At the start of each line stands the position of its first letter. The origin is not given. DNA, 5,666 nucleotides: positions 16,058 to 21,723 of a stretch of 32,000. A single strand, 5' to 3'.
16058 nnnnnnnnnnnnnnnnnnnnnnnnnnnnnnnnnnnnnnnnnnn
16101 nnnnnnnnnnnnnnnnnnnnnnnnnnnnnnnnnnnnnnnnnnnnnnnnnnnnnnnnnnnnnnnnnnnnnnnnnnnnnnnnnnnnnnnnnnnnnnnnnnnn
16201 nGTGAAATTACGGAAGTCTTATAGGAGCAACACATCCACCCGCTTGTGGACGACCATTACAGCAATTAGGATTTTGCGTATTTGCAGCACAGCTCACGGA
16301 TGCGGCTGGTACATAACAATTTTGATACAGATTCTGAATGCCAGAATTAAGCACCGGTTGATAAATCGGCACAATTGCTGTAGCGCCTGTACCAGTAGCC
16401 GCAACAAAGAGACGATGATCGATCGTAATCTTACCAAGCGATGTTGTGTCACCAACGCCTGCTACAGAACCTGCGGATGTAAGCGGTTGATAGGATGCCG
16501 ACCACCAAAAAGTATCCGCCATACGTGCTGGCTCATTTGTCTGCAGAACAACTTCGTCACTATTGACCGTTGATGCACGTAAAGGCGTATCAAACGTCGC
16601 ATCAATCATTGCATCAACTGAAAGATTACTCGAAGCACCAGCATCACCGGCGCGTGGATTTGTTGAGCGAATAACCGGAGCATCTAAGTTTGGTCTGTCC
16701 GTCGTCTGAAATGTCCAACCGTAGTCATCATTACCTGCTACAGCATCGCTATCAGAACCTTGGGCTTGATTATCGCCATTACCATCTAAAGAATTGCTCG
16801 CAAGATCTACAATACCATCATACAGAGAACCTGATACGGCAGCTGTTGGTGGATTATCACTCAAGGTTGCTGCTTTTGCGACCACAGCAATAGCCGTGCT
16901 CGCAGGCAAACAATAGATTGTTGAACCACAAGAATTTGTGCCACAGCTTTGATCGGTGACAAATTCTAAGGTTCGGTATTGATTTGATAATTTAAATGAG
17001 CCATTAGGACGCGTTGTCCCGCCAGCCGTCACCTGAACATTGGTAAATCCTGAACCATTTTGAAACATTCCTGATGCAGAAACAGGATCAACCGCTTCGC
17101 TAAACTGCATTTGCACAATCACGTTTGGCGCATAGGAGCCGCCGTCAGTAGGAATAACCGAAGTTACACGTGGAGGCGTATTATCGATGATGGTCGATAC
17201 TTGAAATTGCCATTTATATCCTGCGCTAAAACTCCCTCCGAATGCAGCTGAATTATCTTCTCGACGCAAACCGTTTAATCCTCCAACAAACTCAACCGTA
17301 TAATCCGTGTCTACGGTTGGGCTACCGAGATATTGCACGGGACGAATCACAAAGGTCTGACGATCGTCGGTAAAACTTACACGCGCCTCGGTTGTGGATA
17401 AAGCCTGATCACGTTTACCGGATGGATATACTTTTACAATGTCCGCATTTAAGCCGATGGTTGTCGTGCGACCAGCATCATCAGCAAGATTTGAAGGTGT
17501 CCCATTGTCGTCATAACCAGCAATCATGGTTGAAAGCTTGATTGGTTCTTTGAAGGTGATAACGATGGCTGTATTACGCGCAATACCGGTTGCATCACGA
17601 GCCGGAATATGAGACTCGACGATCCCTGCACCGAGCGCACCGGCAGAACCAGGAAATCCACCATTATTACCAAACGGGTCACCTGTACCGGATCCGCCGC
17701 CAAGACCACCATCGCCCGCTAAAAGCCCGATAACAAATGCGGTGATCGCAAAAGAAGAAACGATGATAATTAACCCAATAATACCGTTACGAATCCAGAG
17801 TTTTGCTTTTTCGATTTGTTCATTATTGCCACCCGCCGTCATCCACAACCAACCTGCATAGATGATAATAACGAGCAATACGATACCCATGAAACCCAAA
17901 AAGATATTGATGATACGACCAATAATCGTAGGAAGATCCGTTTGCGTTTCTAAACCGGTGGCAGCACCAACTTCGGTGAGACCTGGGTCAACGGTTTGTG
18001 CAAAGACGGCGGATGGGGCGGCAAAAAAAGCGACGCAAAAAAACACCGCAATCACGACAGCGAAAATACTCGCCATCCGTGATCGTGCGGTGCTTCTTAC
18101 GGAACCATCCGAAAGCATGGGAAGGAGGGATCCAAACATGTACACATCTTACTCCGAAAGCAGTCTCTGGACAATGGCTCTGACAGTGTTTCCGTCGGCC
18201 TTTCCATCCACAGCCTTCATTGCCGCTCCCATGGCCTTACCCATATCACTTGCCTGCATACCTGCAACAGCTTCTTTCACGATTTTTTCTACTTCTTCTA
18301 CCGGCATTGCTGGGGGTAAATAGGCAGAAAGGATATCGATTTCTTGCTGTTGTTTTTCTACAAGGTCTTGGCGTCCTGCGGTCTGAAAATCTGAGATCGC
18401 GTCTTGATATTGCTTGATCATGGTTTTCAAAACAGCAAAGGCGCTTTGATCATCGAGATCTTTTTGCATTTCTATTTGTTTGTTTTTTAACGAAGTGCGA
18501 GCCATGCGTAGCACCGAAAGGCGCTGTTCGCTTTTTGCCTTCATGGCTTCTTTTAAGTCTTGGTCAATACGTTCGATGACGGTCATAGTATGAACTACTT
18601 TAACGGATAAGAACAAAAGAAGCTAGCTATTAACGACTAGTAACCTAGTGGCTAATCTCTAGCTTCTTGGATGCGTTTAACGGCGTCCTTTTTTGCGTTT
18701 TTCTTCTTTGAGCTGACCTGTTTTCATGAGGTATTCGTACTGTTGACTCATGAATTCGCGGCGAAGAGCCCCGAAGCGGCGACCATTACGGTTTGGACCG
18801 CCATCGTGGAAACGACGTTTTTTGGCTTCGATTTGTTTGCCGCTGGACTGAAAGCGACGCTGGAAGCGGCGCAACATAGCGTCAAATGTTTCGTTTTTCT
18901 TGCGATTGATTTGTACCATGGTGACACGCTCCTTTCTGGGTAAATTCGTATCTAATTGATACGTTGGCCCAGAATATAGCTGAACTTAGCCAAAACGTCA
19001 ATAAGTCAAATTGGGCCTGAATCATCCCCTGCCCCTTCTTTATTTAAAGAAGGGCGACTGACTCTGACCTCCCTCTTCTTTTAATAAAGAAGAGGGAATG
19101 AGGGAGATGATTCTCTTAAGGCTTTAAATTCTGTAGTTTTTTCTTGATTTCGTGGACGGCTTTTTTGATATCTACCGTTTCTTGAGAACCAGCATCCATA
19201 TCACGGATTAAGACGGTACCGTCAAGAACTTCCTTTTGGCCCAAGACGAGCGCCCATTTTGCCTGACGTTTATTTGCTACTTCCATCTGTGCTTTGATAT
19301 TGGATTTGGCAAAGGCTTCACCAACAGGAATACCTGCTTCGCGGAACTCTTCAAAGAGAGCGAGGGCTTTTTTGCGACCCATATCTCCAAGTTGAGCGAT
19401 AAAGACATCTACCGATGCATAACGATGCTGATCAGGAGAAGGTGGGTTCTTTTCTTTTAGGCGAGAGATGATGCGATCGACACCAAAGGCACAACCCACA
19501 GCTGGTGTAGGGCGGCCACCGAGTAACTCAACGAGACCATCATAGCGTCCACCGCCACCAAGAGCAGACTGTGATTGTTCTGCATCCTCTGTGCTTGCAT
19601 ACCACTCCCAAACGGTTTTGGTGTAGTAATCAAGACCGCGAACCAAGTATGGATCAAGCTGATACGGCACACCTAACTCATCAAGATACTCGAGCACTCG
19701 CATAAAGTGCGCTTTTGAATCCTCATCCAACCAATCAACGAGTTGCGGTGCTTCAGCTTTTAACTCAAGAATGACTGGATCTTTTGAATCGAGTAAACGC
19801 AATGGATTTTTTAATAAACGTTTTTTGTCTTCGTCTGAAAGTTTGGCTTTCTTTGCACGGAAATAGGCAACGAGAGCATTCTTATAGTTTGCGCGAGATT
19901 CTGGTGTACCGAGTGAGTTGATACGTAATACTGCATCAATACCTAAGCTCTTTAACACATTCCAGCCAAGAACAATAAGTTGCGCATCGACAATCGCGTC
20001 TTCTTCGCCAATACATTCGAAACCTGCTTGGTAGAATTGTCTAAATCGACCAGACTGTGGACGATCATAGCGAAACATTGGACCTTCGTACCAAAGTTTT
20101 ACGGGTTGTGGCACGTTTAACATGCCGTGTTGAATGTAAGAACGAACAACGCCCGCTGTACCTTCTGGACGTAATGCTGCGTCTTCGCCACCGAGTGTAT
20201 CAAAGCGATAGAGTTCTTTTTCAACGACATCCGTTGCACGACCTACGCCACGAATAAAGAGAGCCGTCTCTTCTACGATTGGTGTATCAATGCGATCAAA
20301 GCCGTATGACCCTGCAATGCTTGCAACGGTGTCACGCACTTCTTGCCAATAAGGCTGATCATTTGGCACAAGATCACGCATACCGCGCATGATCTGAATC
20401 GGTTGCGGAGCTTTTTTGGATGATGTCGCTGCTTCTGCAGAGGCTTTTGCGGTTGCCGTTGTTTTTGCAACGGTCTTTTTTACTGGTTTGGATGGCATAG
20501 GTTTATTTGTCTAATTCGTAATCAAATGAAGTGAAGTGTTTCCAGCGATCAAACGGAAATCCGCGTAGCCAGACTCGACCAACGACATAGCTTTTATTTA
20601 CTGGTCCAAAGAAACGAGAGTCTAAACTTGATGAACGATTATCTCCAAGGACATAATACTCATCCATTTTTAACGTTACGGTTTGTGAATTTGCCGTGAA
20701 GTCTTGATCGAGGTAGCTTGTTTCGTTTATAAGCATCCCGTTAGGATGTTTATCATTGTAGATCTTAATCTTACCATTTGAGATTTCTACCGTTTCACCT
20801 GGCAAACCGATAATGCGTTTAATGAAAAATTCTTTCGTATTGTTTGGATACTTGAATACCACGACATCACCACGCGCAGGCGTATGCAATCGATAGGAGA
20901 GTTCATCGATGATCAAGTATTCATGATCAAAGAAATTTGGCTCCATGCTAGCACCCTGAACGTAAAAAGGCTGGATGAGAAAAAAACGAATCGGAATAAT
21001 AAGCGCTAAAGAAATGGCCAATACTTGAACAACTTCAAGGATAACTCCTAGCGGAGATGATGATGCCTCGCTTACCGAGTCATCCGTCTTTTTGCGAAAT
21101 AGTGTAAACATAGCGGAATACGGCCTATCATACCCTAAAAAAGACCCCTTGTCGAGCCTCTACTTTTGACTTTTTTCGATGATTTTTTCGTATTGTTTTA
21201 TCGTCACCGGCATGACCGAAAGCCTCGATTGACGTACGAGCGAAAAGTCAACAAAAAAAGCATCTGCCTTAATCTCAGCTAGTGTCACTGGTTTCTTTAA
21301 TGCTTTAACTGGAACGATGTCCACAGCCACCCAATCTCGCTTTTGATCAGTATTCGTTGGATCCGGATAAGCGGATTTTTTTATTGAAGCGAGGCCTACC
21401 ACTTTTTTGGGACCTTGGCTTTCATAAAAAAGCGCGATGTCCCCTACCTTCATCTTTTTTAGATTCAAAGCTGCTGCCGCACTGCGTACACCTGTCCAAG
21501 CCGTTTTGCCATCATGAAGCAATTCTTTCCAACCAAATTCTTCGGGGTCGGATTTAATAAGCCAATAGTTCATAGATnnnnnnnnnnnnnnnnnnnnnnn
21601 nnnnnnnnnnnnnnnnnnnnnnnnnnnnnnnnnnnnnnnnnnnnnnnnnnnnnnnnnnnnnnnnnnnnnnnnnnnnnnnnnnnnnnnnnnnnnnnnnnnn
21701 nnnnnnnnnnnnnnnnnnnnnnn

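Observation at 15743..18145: Two adjacent genes share an N-terminal VirB2/TrbC-like pilin hairpin plus Gly linker, fused to huge ectodomains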

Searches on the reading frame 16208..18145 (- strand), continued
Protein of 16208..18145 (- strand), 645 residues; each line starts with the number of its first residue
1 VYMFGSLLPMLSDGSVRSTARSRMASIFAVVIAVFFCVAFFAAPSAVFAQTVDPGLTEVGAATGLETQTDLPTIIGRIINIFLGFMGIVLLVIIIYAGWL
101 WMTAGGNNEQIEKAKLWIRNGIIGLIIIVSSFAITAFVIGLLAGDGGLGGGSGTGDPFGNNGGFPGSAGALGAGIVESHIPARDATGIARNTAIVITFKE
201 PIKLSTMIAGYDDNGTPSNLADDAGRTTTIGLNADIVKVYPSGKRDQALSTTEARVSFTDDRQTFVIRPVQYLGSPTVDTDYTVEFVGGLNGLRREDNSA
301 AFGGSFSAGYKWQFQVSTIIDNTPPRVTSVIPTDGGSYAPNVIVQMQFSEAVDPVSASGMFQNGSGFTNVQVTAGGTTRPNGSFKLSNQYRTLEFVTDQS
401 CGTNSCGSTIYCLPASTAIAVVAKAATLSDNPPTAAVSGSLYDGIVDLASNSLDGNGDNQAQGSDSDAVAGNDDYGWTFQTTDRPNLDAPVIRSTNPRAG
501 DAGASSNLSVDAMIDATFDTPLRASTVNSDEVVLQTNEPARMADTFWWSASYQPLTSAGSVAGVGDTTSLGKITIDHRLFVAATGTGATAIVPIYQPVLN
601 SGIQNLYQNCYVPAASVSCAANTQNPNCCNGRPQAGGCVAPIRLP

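Call 59: predict_structure(alignment_id=A2)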
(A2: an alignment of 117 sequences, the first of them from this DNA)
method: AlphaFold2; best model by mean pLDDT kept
length: 622 residues; sequences in the alignment: 117
mean_pLDDT: 89.7   pTM: 0.77
mean pLDDT of the five models: 89.7, 88.8, 87.6, 86.8, 86.3
residues with pLDDT >= 90: 464; 70-90: 99; 50-70: 34; < 50: 25
segments of 3 or more residues with pLDDT < 50: 20-30, 123-132, 136-138
pLDDT, mean of each block of 10 residues (from residue 1): 72 71 42 61 66 83 90 93 91 91 87 74 43 50 91 97 97 98 93 84 74 98 97 95 97 98 97 96 96 98 98 98 98 96 96 97 97 97 95 98 95 88 98 94 90 98 96 93 92 98 98 93 96 97 97 94 88 96 95 91 93 93 84
secondary structure, 60 per line:
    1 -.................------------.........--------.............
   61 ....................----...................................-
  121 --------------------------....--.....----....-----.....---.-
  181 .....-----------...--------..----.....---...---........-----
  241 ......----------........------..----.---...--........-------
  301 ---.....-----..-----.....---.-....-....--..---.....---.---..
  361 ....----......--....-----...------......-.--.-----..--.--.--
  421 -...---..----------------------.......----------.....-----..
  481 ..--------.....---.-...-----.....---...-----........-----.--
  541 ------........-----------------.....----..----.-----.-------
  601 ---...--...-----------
elements in order: H2-18 H31-39 H48-80 H85-119 H147-150 E153-157 E162-165 E171-175 H181-184 E214-218 E231-235 E241-246 E257-264 E286-293 E304-308 E321-325 H331-334 E336-339 E347-351 E359-364 E369-374 E377-380 E386-388 E395-400 E422-424 E452-458 E469-473 H479-482 E491-495 E509-513 E525-532 E547-554 E572-576 E604-606 E609-611

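Call 63: fold_search(model_id=the predicted structure, library=pdb)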
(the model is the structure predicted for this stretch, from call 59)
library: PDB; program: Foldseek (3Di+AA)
matches with E <= 10: 1293; with E <= 0.001: 90
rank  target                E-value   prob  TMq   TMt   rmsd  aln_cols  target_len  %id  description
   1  4uic                  3.2e-09  1.00  0.16  0.14  27.8       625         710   10  Crystal structure of the S-layer protein rSbsC(31-844) (released 2016-04-13)
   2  5uwv_B                6.3e-09  1.00  0.15  0.26  18.1       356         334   13  Crystal structure of Mycobacterium abscessus L,D-transpeptidase 2 (released 2017-08-16)
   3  3vyn_B                3.6e-08  1.00  0.15  0.24  19.8       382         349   12  Crystal structure of Mycobacterium tuberculosis L,D-transpeptidase LdtMt2 N55 truncation mutant (resideus 55-408) (released 2013-06-19)
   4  5uwv_F                5.0e-08  1.00  0.14  0.25  14.6       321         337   14  Crystal structure of Mycobacterium abscessus L,D-transpeptidase 2 (released 2017-08-16)
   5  5wy8_A                2.8e-07  1.00  0.14  0.24  22.5       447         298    8  Crystal structure of PTP delta Ig1-Ig3 in complex with IL1RAPL1 Ig1-Ig3 (released 2017-11-22)
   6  4hu2                  3.5e-07  1.00  0.14  0.42  12.6       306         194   13  Crystal structure of LdtMt2, a L,D-transpeptidase from Mycobacterium tuberculosis: domain A and B (released 2012-12-12)
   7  1ya5_A                1.9e-06  1.00  0.12  0.29  19.6       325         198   10  Crystal structure of the titin domains z1z2 in complex with telethonin (released 2005-12-20)
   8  5fhx_H                3.1e-06  0.96  0.12  0.20  21.9       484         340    7  CRYSTAL STRUCTURE OF CODV IN COMPLEX WITH IL4 AT 2.55 Ang. RESOLUTION. (released 2016-03-30)
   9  4hjj_L                4.1e-06  0.96  0.12  0.21  22.5       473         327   11  Structure Reveals Function of the Dual Variable Domain Immunoglobulin (DVD-Ig) Molecule (released 2013-05-08)
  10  3q2v_B                5.2e-06  0.84  0.10  0.14  30.4       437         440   10  Crystal structure of mouse E-cadherin ectodomain (released 2011-04-06)
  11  6fwx_A                9.0e-06  1.00  0.12  0.30  19.6       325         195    9  Chimeric titin Z1Z2-Z1Z2 tandem (Z1212) functionalized with a GRGDS exogenous peptide from fibronectin (released 2019-03-27)
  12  4yfd_A                9.5e-06  0.82  0.13  0.16  33.2       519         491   10  Crystal structure PTP delta Ig1-Fn2 in complex with IL-1RAcP (released 2015-05-06)
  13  2f8v_A                1.6e-05  0.98  0.10  0.26  19.4       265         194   12  Structure of full length telethonin in complex with the N-terminus of titin (released 2006-06-27)
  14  3q2v_A                2.0e-05  0.82  0.11  0.13  29.3       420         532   11  Crystal structure of mouse E-cadherin ectodomain (released 2011-04-06)
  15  5gs2_D                3.3e-05  0.98  0.12  0.27  19.9       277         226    9  Crystal structure of diabody complex with repebody and MBP (released 2016-10-12)
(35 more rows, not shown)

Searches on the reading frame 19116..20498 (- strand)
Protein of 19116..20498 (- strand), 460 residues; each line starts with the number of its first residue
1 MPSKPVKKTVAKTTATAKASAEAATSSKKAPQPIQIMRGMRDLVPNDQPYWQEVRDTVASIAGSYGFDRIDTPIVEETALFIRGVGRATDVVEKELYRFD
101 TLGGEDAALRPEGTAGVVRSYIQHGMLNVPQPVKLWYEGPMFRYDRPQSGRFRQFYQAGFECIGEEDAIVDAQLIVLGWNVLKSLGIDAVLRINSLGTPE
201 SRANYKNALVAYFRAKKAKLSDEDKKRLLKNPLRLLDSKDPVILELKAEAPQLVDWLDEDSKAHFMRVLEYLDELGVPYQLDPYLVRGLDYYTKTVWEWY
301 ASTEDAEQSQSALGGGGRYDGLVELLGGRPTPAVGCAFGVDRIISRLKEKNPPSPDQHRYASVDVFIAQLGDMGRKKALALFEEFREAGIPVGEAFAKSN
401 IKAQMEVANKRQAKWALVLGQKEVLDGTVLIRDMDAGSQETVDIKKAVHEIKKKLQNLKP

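Call 8: search_protein_families(library=pfam, proteins=[window:19116-20498:-], max_evalue=0.001)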
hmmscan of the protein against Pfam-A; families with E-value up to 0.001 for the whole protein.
window:19116-20498:- (460 aa): 3 families
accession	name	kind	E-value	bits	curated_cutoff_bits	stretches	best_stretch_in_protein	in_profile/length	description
PF13393.11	tRNA-synt_His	-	3.2e-40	138.7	25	1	39-343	1-308/308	Histidyl-tRNA synthetase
PF03129.25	HGTP_anticodon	-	3.1e-12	46.9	21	1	365-454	2-94/94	Anticodon binding domain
PF00587.30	tRNA-synt_2b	-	4.3e-10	40.4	29.3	1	97-303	1-124/179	tRNA synthetase class II core domain (G, H, P, S and T)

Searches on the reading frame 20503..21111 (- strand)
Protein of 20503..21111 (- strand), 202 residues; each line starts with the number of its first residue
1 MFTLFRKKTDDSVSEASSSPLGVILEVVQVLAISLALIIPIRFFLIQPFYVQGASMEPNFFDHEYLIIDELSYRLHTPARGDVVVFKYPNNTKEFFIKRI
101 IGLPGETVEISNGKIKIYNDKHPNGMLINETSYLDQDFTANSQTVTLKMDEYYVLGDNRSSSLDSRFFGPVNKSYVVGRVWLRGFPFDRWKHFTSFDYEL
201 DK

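Call 8: search_protein_families(library=pfam, proteins=[window:20503-21111:-], max_evalue=0.001)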
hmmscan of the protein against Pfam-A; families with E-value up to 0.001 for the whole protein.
window:20503-21111:- (202 aa): 2 families
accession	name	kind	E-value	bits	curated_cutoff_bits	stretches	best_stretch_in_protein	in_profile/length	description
PF10502.14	Peptidase_S26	-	6.7e-44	150.2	22.9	1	25-182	2-165/168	Signal peptidase, peptidase S26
PF00717.28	Peptidase_S24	-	3.3e-05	24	23.3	1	50-110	39-91/116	Peptidase S24-like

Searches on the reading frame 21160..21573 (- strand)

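Call 9: search_protein_families(library=pfam, proteins=[window:21160-21573:-], max_evalue=0.001)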
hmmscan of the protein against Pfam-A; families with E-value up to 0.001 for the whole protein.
window:21160-21573:- (137 aa): 1 family
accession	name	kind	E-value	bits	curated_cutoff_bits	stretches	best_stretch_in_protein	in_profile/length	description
PF01878.24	EVE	-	3.9e-40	137.6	23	1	2-133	1-144/145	EVE domain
